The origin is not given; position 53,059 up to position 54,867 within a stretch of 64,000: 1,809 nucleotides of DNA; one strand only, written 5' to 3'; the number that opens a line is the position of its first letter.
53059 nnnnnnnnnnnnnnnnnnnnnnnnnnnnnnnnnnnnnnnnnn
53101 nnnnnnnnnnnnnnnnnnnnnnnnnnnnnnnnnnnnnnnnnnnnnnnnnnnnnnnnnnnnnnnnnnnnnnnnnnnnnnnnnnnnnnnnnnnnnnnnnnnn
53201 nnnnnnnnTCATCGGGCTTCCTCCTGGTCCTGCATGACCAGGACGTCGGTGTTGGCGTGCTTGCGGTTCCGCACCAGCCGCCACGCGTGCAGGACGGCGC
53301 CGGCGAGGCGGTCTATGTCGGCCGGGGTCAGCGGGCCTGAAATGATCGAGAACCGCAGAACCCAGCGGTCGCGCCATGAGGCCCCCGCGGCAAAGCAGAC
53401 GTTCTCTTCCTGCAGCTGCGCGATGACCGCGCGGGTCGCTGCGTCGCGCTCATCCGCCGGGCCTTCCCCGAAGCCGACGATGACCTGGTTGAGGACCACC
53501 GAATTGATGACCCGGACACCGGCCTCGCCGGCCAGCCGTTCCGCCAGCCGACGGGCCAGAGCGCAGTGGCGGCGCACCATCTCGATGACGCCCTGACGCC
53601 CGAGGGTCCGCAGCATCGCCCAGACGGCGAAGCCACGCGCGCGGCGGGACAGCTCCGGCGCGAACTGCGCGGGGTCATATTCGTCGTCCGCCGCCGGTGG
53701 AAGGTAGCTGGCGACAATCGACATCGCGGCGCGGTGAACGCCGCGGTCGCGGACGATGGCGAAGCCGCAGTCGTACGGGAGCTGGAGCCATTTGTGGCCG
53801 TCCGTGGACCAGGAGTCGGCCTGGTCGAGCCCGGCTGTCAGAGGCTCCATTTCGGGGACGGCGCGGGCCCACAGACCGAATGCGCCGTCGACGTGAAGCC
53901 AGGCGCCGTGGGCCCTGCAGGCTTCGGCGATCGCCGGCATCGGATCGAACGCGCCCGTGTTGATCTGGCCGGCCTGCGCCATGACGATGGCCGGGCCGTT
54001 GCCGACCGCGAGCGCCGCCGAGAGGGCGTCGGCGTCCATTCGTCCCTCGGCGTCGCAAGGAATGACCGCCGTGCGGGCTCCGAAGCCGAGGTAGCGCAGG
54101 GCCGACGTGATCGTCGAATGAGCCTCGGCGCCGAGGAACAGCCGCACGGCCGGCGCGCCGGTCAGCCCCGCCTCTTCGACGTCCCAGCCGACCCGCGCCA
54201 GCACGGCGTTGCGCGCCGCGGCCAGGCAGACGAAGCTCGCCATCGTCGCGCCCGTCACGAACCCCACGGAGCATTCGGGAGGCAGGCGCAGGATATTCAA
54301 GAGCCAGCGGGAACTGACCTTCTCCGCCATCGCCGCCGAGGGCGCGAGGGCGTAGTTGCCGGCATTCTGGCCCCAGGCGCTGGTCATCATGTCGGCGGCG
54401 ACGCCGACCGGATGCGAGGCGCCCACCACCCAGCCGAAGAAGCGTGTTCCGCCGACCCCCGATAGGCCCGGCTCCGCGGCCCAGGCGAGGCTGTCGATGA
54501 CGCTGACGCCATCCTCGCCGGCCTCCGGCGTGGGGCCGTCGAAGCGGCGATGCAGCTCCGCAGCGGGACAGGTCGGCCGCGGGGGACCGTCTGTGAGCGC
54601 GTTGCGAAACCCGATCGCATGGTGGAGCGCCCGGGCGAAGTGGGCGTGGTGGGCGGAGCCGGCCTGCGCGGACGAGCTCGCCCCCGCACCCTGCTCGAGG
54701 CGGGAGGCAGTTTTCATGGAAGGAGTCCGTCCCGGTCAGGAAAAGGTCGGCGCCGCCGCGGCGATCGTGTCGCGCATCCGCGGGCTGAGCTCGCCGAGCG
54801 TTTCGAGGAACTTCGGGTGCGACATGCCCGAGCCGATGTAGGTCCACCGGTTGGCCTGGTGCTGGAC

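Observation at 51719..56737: AraC-linked operon: AurF-like di-iron oxygenase, group II PLP decarboxylase and a CysK/CysM-like synthase fused to glutaredoxin (candidate cryptic metabolite pathway)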

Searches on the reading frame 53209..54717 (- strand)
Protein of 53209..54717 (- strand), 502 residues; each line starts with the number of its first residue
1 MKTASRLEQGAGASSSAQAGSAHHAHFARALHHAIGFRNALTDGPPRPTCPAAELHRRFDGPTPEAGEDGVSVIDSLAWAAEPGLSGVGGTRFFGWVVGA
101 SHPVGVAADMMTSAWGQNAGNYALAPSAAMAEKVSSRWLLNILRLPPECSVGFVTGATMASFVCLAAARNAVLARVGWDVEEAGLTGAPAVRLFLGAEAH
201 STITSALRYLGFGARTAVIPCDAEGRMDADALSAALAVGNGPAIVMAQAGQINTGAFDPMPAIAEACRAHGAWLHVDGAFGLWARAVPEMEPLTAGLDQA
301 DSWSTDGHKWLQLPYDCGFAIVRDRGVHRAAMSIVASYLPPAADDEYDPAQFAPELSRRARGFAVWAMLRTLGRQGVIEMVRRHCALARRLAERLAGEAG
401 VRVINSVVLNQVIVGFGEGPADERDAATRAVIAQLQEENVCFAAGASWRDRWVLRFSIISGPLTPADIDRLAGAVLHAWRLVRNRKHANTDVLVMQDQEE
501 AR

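Call 3: search_protein_families(library=pfam, proteins=[window:53209-54717:-], max_evalue=0.01)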
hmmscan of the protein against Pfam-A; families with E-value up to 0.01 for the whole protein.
window:53209-54717:- (502 aa): 3 families
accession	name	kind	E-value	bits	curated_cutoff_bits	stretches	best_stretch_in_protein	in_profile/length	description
PF00282.25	Pyridoxal_deC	-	3.2e-45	154.9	27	1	65-412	14-370/375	Pyridoxal-dependent decarboxylase conserved domain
PF00266.25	Aminotran_5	-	2.3e-07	30.5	21.5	1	197-280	96-178/371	Aminotransferase class-V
PF01212.27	Beta_elim_lyase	-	5.4e-05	23.1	27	1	200-401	81-235/288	Beta-eliminating lyase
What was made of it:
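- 53209..54717 (-): g2: group II PLP-dependent amino-acid decarboxylase, substrate unknown; its stop overlaps the g3 start (ATGA). Pfam Pyridoxal_deC 154.9 bits (call 3).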

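Call 4: search_protein_families(library=ncbifam, proteins=[window:53209-54717:-], max_evalue=0.01)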
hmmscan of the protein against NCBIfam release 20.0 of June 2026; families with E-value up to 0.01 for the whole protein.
window:53209-54717:- (502 aa): 6 families
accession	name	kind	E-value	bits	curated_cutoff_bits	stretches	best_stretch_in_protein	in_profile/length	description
NF052646.1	DABADecarRhbB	equivalog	1.2e-29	103.2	900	1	106-476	113-479/491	L-2,4-diaminobutyrate decarboxylase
TIGR03799.1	NOD_PanD_pyr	equivalog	9.9e-19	67.1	606.1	1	153-409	164-430/522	pyridoxal-dependent aspartate 1-decarboxylase PanP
TIGR03812.1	tyr_de_CO2_Arch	equivalog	2e-14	53.2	299.4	1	96-414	27-324/375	tyrosine decarboxylase MfnA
NF002748.0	PRK02769.1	equivalog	7.1e-09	34.8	305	1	191-333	111-257/382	histidine decarboxylase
TIGR03235.1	DNA_S_dndA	equivalog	2.3e-06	27.2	480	1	200-328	98-218/353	cysteine desulfurase DndA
TIGR03402.1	FeS_nifS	equivalog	0.00065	18.6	530.75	1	200-278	96-173/379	cysteine desulfurase NifS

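Call 6: search_solved_structures(query=window:53209-54717:-, max_evalue=0.001)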
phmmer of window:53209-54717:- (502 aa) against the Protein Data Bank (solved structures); distinct sequences matched with E-value up to 0.001: 38.
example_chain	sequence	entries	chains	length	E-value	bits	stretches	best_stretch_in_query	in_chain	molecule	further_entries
7xin_A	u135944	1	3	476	5.3e-40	140.8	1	43-472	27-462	DOPA decarboxylase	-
4obu_E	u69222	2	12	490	2.3e-36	128.8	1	89-406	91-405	Pyridoxal-dependent decarboxylase domain protein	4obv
6khn_A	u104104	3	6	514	1.6e-33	119.4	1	62-460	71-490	Tryptophan decarboxylase 1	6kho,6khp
4rit_B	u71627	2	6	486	2.9e-32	115.3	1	64-470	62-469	Pyridoxal-dependent decarboxylase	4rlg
6enz_A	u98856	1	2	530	9.5e-32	113.6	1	91-404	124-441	Acidic amino acid decarboxylase GADL1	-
4riz_A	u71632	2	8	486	3.4e-31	111.8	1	64-470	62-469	Pyridoxal-dependent decarboxylase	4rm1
4rj0_B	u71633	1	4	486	4.4e-31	111.4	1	64-470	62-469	Pyridoxal-dependent decarboxylase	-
5o5c_A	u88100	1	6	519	8e-31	110.5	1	109-480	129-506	Putative decarboxylase involved in desferrioxamine biosynthesis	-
9hrh_A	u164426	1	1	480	4.1e-30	108.2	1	64-470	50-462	Aromatic-L-amino-acid decarboxylase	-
3rbf_A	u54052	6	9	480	4.6e-30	108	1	64-470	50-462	Aromatic-L-amino-acid decarboxylase | aromatic L-amino acid decarboxylase | Dopa decarboxylase (Aromatic L-amino acid decarboxylase)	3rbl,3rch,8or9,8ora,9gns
9hri_A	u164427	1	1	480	2.3e-29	105.7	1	64-470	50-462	Aromatic-L-amino-acid decarboxylase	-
2okk_A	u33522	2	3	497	6.6e-29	104.2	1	89-396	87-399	Glutamate decarboxylase 2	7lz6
1js3_A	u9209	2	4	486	1.9e-28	102.7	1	73-463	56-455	DOPA decarboxylase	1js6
9dui_A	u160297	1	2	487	1.9e-28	102.7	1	73-463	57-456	Aromatic-L-amino-acid decarboxylase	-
6eei_A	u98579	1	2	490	3.1e-28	102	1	40-464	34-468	Tyrosine decarboxylase 1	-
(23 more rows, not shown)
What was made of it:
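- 53209..54717 (-): Best PDB matches are DOPA decarboxylase 7xin (140.8 bits), GADL1 (113.6) and CSAD (100.7) (call 6).
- Closest known: Cysteine sulfinate decarboxylase and GADL1 routes to taurine and hypotaurine. Same: g2 is a group II decarboxylase that matches CSAD and GADL1 at 100-114 bits (call 6), and it is repeatedly linked to a cysteine-synthase-like gene.
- g2 is overall closer to aromatic amino-acid decarboxylases than to CSAD or GADL1 (call 6).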

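Call 27: find_homologous_proteins(query=window:53209-54717:-, max_evalue=1e-20)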
Query window:53209-54717:- (502 aa): 7970 proteins with E <= 1e-20 among 8000 candidates; the best 120 are listed.
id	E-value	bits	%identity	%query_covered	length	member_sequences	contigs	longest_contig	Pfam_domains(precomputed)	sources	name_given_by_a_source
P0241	0.0e+0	1124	100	100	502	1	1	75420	PF00282.26,PF00266.26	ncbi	ncbi:MAG: pyridoxal phosphate-dependent decarboxylase family protein [Phenylobacterium sp.]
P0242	3.1e-229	780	77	92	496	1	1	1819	PF00282.26,PF00266.26,PF01212.28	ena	-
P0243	7.2e-218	742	74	91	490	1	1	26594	PF00282.26,PF00266.26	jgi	jgi:glutamate/tyrosine decarboxylase-like PLP-dependent enzyme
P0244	1.3e-217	742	73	94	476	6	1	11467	PF00282.26,PF00266.26,PF01212.28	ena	-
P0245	3.5e-217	740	70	95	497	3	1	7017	PF00282.26,PF00266.26,PF01212.28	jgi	jgi:glutamate/tyrosine decarboxylase-like PLP-dependent enzyme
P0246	4.8e-217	740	72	92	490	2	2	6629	PF00282.26,PF00266.26,PF01212.28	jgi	jgi:glutamate/tyrosine decarboxylase-like PLP-dependent enzyme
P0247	1.1e-216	739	71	95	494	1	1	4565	PF00282.26,PF00266.26,PF01212.28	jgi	jgi:glutamate/tyrosine decarboxylase-like PLP-dependent enzyme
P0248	3.5e-216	737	71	93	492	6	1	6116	PF00282.26,PF00266.26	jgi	jgi:glutamate/tyrosine decarboxylase-like PLP-dependent enzyme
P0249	2.6e-215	734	69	96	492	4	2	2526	PF00282.26,PF00266.26,PF01212.28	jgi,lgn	-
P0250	3.4e-214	730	70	93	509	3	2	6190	PF00282.26,PF00266.26,PF01212.28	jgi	jgi:glutamate/tyrosine decarboxylase-like PLP-dependent enzyme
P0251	6.6e-214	729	70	92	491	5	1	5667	PF00282.26,PF00266.26,PF01212.28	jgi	jgi:glutamate/tyrosine decarboxylase-like PLP-dependent enzyme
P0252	2.3e-213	728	72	92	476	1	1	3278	PF00282.26,PF00266.26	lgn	-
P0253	4.1e-213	727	70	92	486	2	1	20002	PF00282.26,PF01212.28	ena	-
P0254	6.4e-213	726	70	93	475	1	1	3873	PF00282.26,PF00266.26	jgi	jgi:glutamate/tyrosine decarboxylase-like PLP-dependent enzyme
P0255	3.1e-212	724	70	92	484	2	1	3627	PF00282.26,PF00266.26,PF01212.28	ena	-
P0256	4.1e-212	723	72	91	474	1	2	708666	PF00282.26,PF00266.26,PF01212.28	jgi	jgi:glutamate/tyrosine decarboxylase-like PLP-dependent enzyme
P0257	2.6e-211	721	70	92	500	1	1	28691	PF00282.26,PF00266.26,PF01212.28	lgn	-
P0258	5.1e-211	720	70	94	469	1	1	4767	PF00282.26,PF00266.26,PF01212.28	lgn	-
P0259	5.9e-211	720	69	94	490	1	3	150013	PF00282.26,PF00266.26,PF01212.28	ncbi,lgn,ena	-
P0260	7.7e-211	719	71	92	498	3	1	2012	PF00282.26,PF01212.28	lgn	-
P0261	8.1e-211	719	70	93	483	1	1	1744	PF00282.26,PF01212.28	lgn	-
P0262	1.0e-210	719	69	94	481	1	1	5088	PF00282.26,PF00266.26,PF01212.28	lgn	-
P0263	2.0e-210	718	70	92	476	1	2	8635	PF00282.26,PF00266.26,PF01212.28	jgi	-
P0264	2.9e-210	717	70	91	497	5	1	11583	PF00282.26,PF00266.26,PF01212.28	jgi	jgi:glutamate/tyrosine decarboxylase-like PLP-dependent enzyme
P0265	3.5e-210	717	69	93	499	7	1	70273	PF00282.26,PF00266.26,PF01212.28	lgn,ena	-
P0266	3.6e-210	717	71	91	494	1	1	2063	PF00282.26,PF00266.26,PF01212.28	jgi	jgi:glutamate/tyrosine decarboxylase-like PLP-dependent enzyme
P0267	5.6e-210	716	68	95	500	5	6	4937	PF00282.26,PF00266.26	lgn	-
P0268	1.1e-209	715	67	96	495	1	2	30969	PF00282.26,PF00266.26,PF01212.28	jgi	jgi:glutamate/tyrosine decarboxylase-like PLP-dependent enzyme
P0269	2.5e-209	714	69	93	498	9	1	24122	PF00282.26,PF00266.26,PF01212.28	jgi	jgi:glutamate/tyrosine decarboxylase-like PLP-dependent enzyme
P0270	3.7e-209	714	71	93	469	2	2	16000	PF00282.26,PF01212.28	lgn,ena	-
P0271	4.5e-209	713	70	92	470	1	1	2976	PF00282.26,PF01212.28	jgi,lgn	jgi:glutamate/tyrosine decarboxylase-like PLP-dependent enzyme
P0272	7.1e-209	713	69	94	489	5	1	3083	PF00282.26,PF01212.28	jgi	jgi:glutamate/tyrosine decarboxylase-like PLP-dependent enzyme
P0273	1.3e-208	712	69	93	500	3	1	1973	PF00282.26,PF00266.26,PF01212.28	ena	-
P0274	1.8e-208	711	68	93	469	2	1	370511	PF00282.26,PF00266.26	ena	-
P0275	2.4e-208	711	68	95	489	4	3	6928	PF00282.26,PF01212.28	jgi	jgi:glutamate/tyrosine decarboxylase-like PLP-dependent enzyme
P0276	2.6e-208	711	71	93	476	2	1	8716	PF00282.26,PF00266.26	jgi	jgi:glutamate/tyrosine decarboxylase-like PLP-dependent enzyme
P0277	2.6e-208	711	69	92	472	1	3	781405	PF00282.26,PF00266.26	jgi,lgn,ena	-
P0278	3.4e-208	711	68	93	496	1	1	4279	PF00282.26,PF00266.26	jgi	jgi:glutamate/tyrosine decarboxylase-like PLP-dependent enzyme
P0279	4.7e-208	710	69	93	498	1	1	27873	PF00282.26,PF00266.26,PF01212.28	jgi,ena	-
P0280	1.0e-207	709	69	93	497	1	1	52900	PF00282.26,PF00266.26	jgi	jgi:glutamate/tyrosine decarboxylase-like PLP-dependent enzyme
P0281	1.4e-207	708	69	92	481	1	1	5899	PF00282.26,PF00266.26,PF01212.28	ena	-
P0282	1.5e-207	708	70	93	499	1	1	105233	PF00282.26,PF00266.26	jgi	jgi:glutamate/tyrosine decarboxylase-like PLP-dependent enzyme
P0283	1.9e-207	708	69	92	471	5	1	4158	PF00282.26,PF00266.26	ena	-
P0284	2.2e-207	708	67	94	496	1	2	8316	PF00282.26,PF00266.26,PF01212.28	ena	-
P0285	2.7e-207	708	68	93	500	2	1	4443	PF00282.26,PF01212.28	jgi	-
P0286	3.2e-207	707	68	93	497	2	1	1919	PF00282.26,PF00266.26,PF01212.28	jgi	-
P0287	3.3e-207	707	68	93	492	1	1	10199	PF00282.26,PF00266.26,PF01212.28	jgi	jgi:glutamate/tyrosine decarboxylase-like PLP-dependent enzyme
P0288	6.3e-207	706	69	92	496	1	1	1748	PF00282.26,PF00266.26,PF01212.28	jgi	-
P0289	9.3e-207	706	67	98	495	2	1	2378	PF00282.26,PF00266.26,PF01212.28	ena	-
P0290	9.8e-207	706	67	94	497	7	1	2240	PF00282.26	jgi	-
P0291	9.9e-207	706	71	91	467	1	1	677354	PF00282.26,PF00266.26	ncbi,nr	ncbi:MAG: aspartate aminotransferase family protein [Proteobacteria bacterium]|nr:aspartate aminotra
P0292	1.7e-206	705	68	92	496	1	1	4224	PF00282.26,PF00266.26,PF01212.28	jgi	-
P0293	1.9e-206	705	70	92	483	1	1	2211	PF00282.26,PF01212.28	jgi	jgi:glutamate/tyrosine decarboxylase-like PLP-dependent enzyme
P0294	2.1e-206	705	69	93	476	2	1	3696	PF00282.26,PF00266.26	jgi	jgi:glutamate/tyrosine decarboxylase-like PLP-dependent enzyme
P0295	2.2e-206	705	68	92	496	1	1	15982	PF00282.26,PF00266.26,PF01212.28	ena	-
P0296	2.5e-206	704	68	94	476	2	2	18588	PF00282.26,PF00266.26,PF01212.28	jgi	jgi:glutamate/tyrosine decarboxylase-like PLP-dependent enzyme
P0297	3.1e-206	704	69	92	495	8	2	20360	PF00282.26,PF00266.26,PF01212.28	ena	-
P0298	4.4e-206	704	68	93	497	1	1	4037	PF00282.26,PF00266.26,PF01212.28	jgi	jgi:glutamate/tyrosine decarboxylase-like PLP-dependent enzyme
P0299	4.9e-206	703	67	94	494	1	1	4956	PF00282.26,PF00266.26,PF01212.28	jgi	jgi:glutamate/tyrosine decarboxylase-like PLP-dependent enzyme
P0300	4.9e-206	703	68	93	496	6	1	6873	PF00282.26,PF00266.26,PF01212.28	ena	-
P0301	5.2e-206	703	68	93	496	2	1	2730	PF00282.26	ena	-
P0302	2.0e-205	701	68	92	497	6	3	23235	PF00282.26,PF01212.28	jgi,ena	-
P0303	2.4e-205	701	68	92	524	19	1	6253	PF00282.26,PF00266.26,PF01212.28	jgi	-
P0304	6.4e-205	700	69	93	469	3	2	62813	PF00282.26,PF00266.26,PF01212.28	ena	-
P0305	6.4e-205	700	68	93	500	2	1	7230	PF00282.26,PF00266.26,PF01212.28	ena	-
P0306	1.4e-204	699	69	92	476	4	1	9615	PF00282.26,PF00266.26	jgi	jgi:glutamate/tyrosine decarboxylase-like PLP-dependent enzyme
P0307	1.6e-204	698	68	92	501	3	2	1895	PF00282.26,PF00266.26,PF01212.28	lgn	-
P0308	2.2e-204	698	68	94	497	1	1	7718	PF00282.26,PF01212.28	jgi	jgi:glutamate/tyrosine decarboxylase-like PLP-dependent enzyme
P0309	3.2e-204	697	68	93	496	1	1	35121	PF00282.26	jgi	jgi:glutamate/tyrosine decarboxylase-like PLP-dependent enzyme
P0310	3.9e-204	697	72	92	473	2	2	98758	PF00282.26,PF00266.26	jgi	jgi:glutamate/tyrosine decarboxylase-like PLP-dependent enzyme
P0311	4.6e-204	697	69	91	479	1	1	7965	PF00282.26,PF00266.26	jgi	jgi:glutamate/tyrosine decarboxylase-like PLP-dependent enzyme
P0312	4.6e-204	697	68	94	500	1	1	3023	PF00282.26,PF00266.26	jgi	jgi:glutamate/tyrosine decarboxylase-like PLP-dependent enzyme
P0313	5.9e-204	697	68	92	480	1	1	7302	PF00282.26,PF00266.26,PF01212.28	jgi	jgi:glutamate/tyrosine decarboxylase-like PLP-dependent enzyme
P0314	6.7e-204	696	68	92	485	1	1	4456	PF00282.26,PF00266.26,PF01212.28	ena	-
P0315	7.3e-204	696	67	93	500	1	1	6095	PF00282.26,PF01212.28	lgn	-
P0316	7.4e-204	696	67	92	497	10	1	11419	PF00282.26,PF00266.26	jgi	jgi:glutamate/tyrosine decarboxylase-like PLP-dependent enzyme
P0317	1.4e-203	695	70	91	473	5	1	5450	PF00282.26,PF00266.26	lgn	-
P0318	1.6e-203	695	67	94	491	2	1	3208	PF00282.26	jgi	jgi:glutamate/tyrosine decarboxylase-like PLP-dependent enzyme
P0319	1.8e-203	695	66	94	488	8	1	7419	PF00282.26,PF00266.26,PF01212.28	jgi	jgi:glutamate/tyrosine decarboxylase-like PLP-dependent enzyme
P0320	1.8e-203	695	69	92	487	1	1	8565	PF00282.26,PF01212.28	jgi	jgi:glutamate/tyrosine decarboxylase-like PLP-dependent enzyme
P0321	1.9e-203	695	68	93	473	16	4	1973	PF00282.26,PF00266.26,PF01212.28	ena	-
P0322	2.2e-203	695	66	93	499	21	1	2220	PF00282.26,PF00266.26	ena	-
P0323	2.6e-203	694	66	96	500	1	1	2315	PF00282.26,PF00266.26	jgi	jgi:glutamate/tyrosine decarboxylase-like PLP-dependent enzyme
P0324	2.7e-203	694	67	94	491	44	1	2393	PF00282.26,PF00266.26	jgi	jgi:glutamate/tyrosine decarboxylase-like PLP-dependent enzyme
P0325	2.9e-203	694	69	93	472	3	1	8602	PF00282.26,PF00266.26,PF01212.28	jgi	jgi:glutamate/tyrosine decarboxylase-like PLP-dependent enzyme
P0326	3.6e-203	694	67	93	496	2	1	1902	PF00282.26,PF00266.26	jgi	jgi:glutamate/tyrosine decarboxylase-like PLP-dependent enzyme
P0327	4.0e-203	694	70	92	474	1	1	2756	PF00282.26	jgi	jgi:glutamate/tyrosine decarboxylase-like PLP-dependent enzyme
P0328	5.2e-203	693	68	94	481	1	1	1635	PF00282.26,PF00266.26,PF01212.28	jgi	jgi:glutamate/tyrosine decarboxylase-like PLP-dependent enzyme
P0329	9.7e-203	693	67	92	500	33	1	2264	PF00282.26,PF00266.26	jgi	-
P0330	1.6e-202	692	65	98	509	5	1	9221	PF00282.26,PF00266.26,PF01212.28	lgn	-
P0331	1.7e-202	692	68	90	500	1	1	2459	PF00282.26,PF00266.26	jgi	jgi:glutamate/tyrosine decarboxylase-like PLP-dependent enzyme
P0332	2.2e-202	691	69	91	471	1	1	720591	PF00282.26,PF00266.26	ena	-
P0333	2.5e-202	691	68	90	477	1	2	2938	PF00282.26,PF00266.26,PF01212.28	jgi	jgi:glutamate/tyrosine decarboxylase-like PLP-dependent enzyme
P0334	2.8e-202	691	70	91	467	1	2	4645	PF00282.26,PF00266.26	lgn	-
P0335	3.1e-202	691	69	91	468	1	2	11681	PF00282.26,PF00266.26,PF01212.28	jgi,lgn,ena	-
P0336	3.2e-202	691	70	91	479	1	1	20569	PF00282.26,PF00266.26,PF01212.28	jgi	jgi:glutamate/tyrosine decarboxylase-like PLP-dependent enzyme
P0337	3.3e-202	691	69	92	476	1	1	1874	PF00282.26,PF00266.26,PF01212.28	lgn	-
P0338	3.9e-202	691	69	91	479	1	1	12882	PF00282.26,PF00266.26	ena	-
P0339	5.0e-202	690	69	92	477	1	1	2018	PF00282.26,PF00266.26,PF01212.28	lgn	-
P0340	6.0e-202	690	66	94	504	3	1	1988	PF00282.26,PF00266.26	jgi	-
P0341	7.1e-202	690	67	93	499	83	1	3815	PF00282.26,PF00266.26,PF01212.28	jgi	-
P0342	1.1e-201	689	68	92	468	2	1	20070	PF00282.26,PF00266.26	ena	-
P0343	1.4e-201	689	66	95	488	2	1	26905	PF00282.26,PF01212.28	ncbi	-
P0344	2.2e-201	688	68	92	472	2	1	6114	PF00282.26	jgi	jgi:glutamate/tyrosine decarboxylase-like PLP-dependent enzyme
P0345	2.5e-201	688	68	93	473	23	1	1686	PF00282.26,PF00266.26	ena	-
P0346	2.7e-201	688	69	92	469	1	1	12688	PF00282.26,PF00266.26,PF01212.28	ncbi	-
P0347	5.1e-201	687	67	93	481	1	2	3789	PF00282.26,PF01212.28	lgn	-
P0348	8.3e-201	686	68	93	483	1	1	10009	PF00282.26,PF00266.26,PF01212.28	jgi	jgi:glutamate/tyrosine decarboxylase-like PLP-dependent enzyme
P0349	8.9e-201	686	67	92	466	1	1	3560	PF00282.26,PF00266.26,PF01212.28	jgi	jgi:glutamate/tyrosine decarboxylase-like PLP-dependent enzyme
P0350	1.2e-200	686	68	91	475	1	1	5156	PF00282.26,PF01212.28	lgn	-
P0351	1.6e-200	685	67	92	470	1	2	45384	PF00282.26,PF00266.26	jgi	jgi:glutamate/tyrosine decarboxylase-like PLP-dependent enzyme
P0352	1.7e-200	685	66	92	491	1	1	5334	PF00282.26,PF00266.26,PF01212.28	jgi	jgi:glutamate/tyrosine decarboxylase-like PLP-dependent enzyme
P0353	1.7e-200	685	64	97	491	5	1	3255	PF00282.26,PF00266.26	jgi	jgi:glutamate/tyrosine decarboxylase-like PLP-dependent enzyme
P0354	1.8e-200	685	68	90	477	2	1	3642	PF00282.26,PF00266.26,PF01212.28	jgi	jgi:glutamate/tyrosine decarboxylase-like PLP-dependent enzyme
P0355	2.1e-200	685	68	91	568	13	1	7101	PF00282.26,PF00266.26,PF01212.28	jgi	-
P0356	2.6e-200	684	66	96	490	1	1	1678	PF00282.26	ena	-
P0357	2.8e-200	684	67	92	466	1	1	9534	PF00282.26,PF00266.26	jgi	jgi:glutamate/tyrosine decarboxylase-like PLP-dependent enzyme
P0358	3.0e-200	684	66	95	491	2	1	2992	PF00282.26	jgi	-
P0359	3.2e-200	684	67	91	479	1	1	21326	PF00282.26,PF00266.26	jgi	jgi:glutamate/tyrosine decarboxylase-like PLP-dependent enzyme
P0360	4.0e-200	684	68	90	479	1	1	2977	PF00282.26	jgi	jgi:glutamate/tyrosine decarboxylase-like PLP-dependent enzyme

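Call 28: find_encoding_contigs(protein=P0291, flank=6000, max_places=2)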
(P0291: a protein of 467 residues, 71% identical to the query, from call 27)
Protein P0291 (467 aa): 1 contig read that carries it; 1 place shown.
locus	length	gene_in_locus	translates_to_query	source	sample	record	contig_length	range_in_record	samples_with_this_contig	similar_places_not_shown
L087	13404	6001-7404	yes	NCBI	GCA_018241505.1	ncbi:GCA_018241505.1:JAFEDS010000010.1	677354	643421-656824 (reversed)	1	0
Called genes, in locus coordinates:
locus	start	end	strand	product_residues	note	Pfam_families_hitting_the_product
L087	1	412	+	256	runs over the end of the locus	PF14023:Bestrophin-like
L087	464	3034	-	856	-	PF07715:Plug, PF00593:TonB_dep_Rec_b-barrel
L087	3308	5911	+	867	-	PF13191:AAA_16, PF00196:GerE, PF08281:Sigma70_r4_2 (weak)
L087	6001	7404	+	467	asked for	PF00282:Pyridoxal_deC, PF00266:Aminotran_5 (faint)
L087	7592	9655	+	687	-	-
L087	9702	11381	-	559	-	PF01011:PQQ, PF13360:PQQ_2, PF13570:Beta-prop_ACSF4 (faint), PF13360:PQQ_2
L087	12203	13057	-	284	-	PF01557:FAA_hydrolase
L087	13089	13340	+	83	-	-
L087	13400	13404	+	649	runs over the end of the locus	PF01757:Acyl_transf_3, PF19040:SGNH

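Call 29: find_encoding_contigs(protein=P0277, flank=6000, max_places=2)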
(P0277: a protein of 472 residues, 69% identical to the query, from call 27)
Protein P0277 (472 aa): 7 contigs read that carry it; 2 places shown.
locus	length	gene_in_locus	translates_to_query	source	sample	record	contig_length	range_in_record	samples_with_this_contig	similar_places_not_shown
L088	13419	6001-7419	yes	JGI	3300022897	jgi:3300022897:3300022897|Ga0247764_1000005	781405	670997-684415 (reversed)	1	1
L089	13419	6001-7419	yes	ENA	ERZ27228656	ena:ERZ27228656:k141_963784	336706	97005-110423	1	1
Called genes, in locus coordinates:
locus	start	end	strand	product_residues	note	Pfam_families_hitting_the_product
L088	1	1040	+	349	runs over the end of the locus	PF00724:Oxidored_FMN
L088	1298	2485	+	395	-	PF01494:FAD_binding_3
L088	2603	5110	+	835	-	PF13191:AAA_16, PF00196:GerE, PF08281:Sigma70_r4_2 (weak)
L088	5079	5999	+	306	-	-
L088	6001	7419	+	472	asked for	PF00282:Pyridoxal_deC, PF00266:Aminotran_5 (faint)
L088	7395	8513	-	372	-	PF00285:Citrate_synt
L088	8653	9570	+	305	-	PF00126:HTH_1, PF03466:LysR_substrate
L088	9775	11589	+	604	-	PF00664:ABC_membrane, PF00005:ABC_tran, PF02463:SMC_N (weak)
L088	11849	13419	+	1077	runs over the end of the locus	PF07715:Plug, PF00593:TonB_dep_Rec_b-barrel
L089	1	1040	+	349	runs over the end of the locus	PF00724:Oxidored_FMN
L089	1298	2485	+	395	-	PF01494:FAD_binding_3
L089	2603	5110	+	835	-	PF13191:AAA_16, PF00196:GerE, PF08281:Sigma70_r4_2 (weak)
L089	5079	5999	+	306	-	-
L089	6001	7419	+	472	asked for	PF00282:Pyridoxal_deC, PF00266:Aminotran_5 (faint)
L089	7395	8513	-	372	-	PF00285:Citrate_synt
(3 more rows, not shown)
